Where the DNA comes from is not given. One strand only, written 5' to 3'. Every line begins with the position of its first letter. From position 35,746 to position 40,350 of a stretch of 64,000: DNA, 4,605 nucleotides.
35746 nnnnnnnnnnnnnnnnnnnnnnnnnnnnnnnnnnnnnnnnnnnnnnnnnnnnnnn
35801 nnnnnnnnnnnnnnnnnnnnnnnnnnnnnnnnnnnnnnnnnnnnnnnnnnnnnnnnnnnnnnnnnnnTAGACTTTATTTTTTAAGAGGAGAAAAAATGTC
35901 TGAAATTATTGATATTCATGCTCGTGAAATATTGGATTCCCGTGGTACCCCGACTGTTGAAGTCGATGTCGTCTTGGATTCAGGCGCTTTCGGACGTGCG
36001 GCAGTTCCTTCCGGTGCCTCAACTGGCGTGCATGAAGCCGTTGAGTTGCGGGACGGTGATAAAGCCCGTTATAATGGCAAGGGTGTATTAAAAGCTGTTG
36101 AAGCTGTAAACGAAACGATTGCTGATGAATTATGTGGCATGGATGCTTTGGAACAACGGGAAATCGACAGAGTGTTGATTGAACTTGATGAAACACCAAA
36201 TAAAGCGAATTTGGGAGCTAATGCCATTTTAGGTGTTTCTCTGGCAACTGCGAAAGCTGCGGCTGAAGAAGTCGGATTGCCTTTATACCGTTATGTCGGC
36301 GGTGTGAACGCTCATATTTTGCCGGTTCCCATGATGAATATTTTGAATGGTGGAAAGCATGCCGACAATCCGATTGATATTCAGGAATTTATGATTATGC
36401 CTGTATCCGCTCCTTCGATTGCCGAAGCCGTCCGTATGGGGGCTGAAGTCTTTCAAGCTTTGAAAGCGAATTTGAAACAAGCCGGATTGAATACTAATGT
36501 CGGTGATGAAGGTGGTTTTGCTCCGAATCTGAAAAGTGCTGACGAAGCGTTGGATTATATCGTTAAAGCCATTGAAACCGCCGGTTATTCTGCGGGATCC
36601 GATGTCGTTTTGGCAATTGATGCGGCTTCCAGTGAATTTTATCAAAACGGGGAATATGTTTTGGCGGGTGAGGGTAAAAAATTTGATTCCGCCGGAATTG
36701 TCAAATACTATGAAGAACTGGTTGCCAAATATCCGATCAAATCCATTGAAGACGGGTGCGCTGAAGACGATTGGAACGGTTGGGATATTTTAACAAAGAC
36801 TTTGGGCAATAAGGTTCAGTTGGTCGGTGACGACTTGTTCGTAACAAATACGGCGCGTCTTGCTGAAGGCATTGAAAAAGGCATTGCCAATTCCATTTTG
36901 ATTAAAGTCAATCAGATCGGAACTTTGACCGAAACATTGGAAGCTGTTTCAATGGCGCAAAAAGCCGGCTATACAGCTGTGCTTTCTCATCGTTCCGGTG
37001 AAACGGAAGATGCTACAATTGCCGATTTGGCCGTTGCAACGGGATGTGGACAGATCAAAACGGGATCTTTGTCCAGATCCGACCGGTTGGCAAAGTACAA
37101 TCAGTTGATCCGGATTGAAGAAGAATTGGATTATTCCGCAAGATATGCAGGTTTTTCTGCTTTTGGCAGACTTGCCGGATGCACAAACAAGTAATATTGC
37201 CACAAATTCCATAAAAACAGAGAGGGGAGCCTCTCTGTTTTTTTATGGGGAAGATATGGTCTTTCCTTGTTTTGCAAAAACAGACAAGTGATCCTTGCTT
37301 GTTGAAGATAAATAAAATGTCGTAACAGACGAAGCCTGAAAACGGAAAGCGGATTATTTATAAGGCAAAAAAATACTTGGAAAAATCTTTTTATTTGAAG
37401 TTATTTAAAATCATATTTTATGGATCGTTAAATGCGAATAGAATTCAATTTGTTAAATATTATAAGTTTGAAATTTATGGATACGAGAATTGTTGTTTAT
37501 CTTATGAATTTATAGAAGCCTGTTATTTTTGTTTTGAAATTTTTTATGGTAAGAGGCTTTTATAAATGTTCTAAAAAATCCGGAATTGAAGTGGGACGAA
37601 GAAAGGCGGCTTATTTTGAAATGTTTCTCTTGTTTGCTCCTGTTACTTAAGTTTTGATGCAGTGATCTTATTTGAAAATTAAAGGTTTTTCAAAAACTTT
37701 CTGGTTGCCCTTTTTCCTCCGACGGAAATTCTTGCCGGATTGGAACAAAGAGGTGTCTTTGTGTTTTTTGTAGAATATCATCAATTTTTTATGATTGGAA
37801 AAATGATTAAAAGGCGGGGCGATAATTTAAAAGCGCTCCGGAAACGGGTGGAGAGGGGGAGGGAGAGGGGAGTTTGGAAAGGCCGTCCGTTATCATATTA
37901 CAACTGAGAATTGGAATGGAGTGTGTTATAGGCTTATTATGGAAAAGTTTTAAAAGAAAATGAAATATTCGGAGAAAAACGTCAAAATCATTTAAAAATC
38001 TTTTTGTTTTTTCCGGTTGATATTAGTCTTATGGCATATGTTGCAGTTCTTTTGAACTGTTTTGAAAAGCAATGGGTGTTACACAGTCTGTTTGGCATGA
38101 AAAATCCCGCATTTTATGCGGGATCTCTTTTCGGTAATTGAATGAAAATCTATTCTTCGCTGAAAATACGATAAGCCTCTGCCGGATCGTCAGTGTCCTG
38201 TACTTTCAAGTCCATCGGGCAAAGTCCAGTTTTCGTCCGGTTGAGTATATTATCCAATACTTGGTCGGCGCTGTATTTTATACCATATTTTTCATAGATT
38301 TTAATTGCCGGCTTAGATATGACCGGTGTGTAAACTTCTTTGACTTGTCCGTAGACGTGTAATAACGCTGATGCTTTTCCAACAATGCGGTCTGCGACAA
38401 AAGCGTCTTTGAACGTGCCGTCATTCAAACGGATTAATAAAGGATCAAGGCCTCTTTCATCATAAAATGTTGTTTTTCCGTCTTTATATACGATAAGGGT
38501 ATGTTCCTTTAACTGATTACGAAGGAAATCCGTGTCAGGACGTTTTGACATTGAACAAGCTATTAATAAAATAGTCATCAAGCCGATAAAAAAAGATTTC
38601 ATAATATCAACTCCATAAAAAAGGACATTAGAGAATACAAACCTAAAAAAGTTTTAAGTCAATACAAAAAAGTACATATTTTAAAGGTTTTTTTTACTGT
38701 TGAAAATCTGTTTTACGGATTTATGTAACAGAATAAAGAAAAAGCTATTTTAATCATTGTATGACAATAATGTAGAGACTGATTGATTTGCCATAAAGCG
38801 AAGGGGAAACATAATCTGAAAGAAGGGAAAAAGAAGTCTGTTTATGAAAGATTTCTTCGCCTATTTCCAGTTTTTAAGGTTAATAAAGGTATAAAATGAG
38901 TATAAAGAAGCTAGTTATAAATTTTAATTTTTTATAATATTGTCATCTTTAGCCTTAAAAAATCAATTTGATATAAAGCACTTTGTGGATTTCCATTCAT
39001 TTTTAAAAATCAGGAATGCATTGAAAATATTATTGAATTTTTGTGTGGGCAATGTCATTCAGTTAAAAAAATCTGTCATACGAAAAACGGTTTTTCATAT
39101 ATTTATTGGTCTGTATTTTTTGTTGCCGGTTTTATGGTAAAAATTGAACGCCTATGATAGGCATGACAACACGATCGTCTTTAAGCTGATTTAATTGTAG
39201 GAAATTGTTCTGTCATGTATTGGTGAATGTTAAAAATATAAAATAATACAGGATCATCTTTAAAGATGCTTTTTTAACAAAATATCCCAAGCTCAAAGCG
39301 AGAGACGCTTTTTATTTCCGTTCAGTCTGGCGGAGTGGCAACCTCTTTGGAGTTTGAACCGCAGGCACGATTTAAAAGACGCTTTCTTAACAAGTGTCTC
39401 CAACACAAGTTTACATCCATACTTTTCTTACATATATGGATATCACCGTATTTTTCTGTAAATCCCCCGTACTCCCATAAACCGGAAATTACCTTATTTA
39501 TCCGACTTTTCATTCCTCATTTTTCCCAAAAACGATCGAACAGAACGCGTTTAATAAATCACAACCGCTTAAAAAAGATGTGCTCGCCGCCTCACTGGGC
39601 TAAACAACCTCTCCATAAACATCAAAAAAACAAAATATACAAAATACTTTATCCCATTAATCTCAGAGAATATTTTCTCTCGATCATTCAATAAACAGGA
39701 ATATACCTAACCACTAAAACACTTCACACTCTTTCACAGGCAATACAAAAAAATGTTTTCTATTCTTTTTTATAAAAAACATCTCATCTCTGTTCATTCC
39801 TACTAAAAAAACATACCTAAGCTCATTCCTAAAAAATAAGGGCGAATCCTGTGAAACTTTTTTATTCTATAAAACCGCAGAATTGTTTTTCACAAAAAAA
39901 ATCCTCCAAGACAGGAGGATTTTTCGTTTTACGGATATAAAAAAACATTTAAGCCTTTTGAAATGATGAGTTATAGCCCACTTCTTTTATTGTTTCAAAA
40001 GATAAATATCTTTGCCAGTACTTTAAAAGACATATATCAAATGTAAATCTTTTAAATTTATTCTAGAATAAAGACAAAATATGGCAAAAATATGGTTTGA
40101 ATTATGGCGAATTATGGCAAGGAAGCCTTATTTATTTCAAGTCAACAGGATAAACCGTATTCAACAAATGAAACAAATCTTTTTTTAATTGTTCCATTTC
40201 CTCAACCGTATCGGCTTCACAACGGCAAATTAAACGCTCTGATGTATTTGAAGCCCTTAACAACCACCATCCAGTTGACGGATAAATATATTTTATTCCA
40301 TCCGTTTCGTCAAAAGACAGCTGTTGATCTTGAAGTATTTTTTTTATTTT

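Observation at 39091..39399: Composite ~185-bp non-coding element (copy 1) that recurs in inverted orientation 10 kb away; candidate sRNA or MITE-like family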

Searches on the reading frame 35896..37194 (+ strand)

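Call 9: search_protein_families(library=pfam, proteins=[window:35896-37194:+])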
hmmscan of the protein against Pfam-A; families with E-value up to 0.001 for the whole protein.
window:35896-37194:+ (432 aa): 4 families
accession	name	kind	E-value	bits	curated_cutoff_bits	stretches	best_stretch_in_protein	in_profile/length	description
PF00113.28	Enolase_C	-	2.1e-133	444.6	21.5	1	140-422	2-292/296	Enolase, C-terminal TIM barrel domain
PF03952.21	Enolase_N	-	5.7e-62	208.1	35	1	4-134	1-131/131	Enolase, N-terminal domain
PF13378.12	MR_MLE_C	-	1.5e-06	28.5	29.4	1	178-389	6-176/219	Enolase C-terminal domain-like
PF07476.17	MAAL_C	-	0.00017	21.3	27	1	301-386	134-220/249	Methylaspartate ammonia-lyase C-terminus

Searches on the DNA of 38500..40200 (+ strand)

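Call 13: search_rna_families(source=window, start=38500, end=40200, threshold=evalue, max_evalue=5)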
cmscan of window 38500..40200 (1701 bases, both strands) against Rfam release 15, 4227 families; matches with E-value up to 5: 16.
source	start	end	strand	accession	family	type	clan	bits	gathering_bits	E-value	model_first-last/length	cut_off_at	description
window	39887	39944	+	RF02445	SpR14_sRNA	Gene; sRNA;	-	34.9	50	0.0073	1-80/80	no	Streptococcus sRNA SpR14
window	39893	39960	-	RF01859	Phe_leader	Cis-reg; leader;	-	31.1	55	0.0092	1-125/125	no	Phenylalanine leader peptide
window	39855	39930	+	RF02064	STnc370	Gene; sRNA;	-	30.4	54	0.12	1-71/71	no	Enterobacterial sRNA STnc370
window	39868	39928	+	RF01859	Phe_leader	Cis-reg; leader;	-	26.2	55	0.11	1-125/125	no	Phenylalanine leader peptide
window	39892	40034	-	RF00515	PyrR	Cis-reg;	-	25.7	54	0.68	1-115/115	no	PyrR binding site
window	39831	39925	+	RF02379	csRNA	Gene; sRNA;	-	25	57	1.5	1-93/93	no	Cia-dependent small RNA csRNA1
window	39896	39998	-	RF02379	csRNA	Gene; sRNA;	-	23.5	57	2.9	1-93/93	no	Cia-dependent small RNA csRNA1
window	39958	40041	+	RF01427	snoR127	Gene; snRNA; snoRNA; CD-box;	-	21.2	37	0.42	1-139/139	no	small nucleolar RNA snoR127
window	39892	39985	-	RF02450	ncr1175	Gene; sRNA;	-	20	60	1.1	1-110/110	no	Bacillus sRNA ncr1175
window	38958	39042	-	RF00108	SNORD116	Gene; snRNA; snoRNA; CD-box;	-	19.4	35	3.4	1-92/92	no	Small nucleolar RNA SNORD116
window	39833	39950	-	RF01770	rimP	Cis-reg; leader;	-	19.3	47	4.1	1-102/102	no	Gammaprotebacteria rimP leader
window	39571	39634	+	RF01905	HOTAIR_2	Gene; lncRNA;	-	19.2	60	0.092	1-69/69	no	HOTAIR conserved region 2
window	39890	39998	-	RF01771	rnk_leader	Cis-reg; leader;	-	19.2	50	3.8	1-109/109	no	Enterobacteria rnk leader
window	39894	39947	-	RF00106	RNAI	Gene; antisense;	-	17.8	47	2.4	1-102/102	no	RNAI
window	39791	39936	+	RF00125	IS128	Gene; sRNA;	-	15.8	80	3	60-204/209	no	IS128 RNA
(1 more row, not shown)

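Call 46: search_dna_similar(query=window:38990-39860:+, collection=phages, mode=distant, max_evalue=0.001, max_rows=5)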
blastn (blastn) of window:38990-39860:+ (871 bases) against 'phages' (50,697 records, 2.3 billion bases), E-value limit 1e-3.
No match.

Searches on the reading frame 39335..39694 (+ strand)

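Call 49: search_protein_families(library=pfam, proteins=[window:39335-39694:+], max_evalue=0.1)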
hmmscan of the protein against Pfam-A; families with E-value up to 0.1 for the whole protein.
window:39335-39694:+ (119 aa): 1 family
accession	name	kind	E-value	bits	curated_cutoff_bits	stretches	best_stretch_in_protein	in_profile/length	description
PF24851.1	DUF7725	-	0.054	13.9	25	0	70-90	24-44/73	Domain of unknown function (DUF7725)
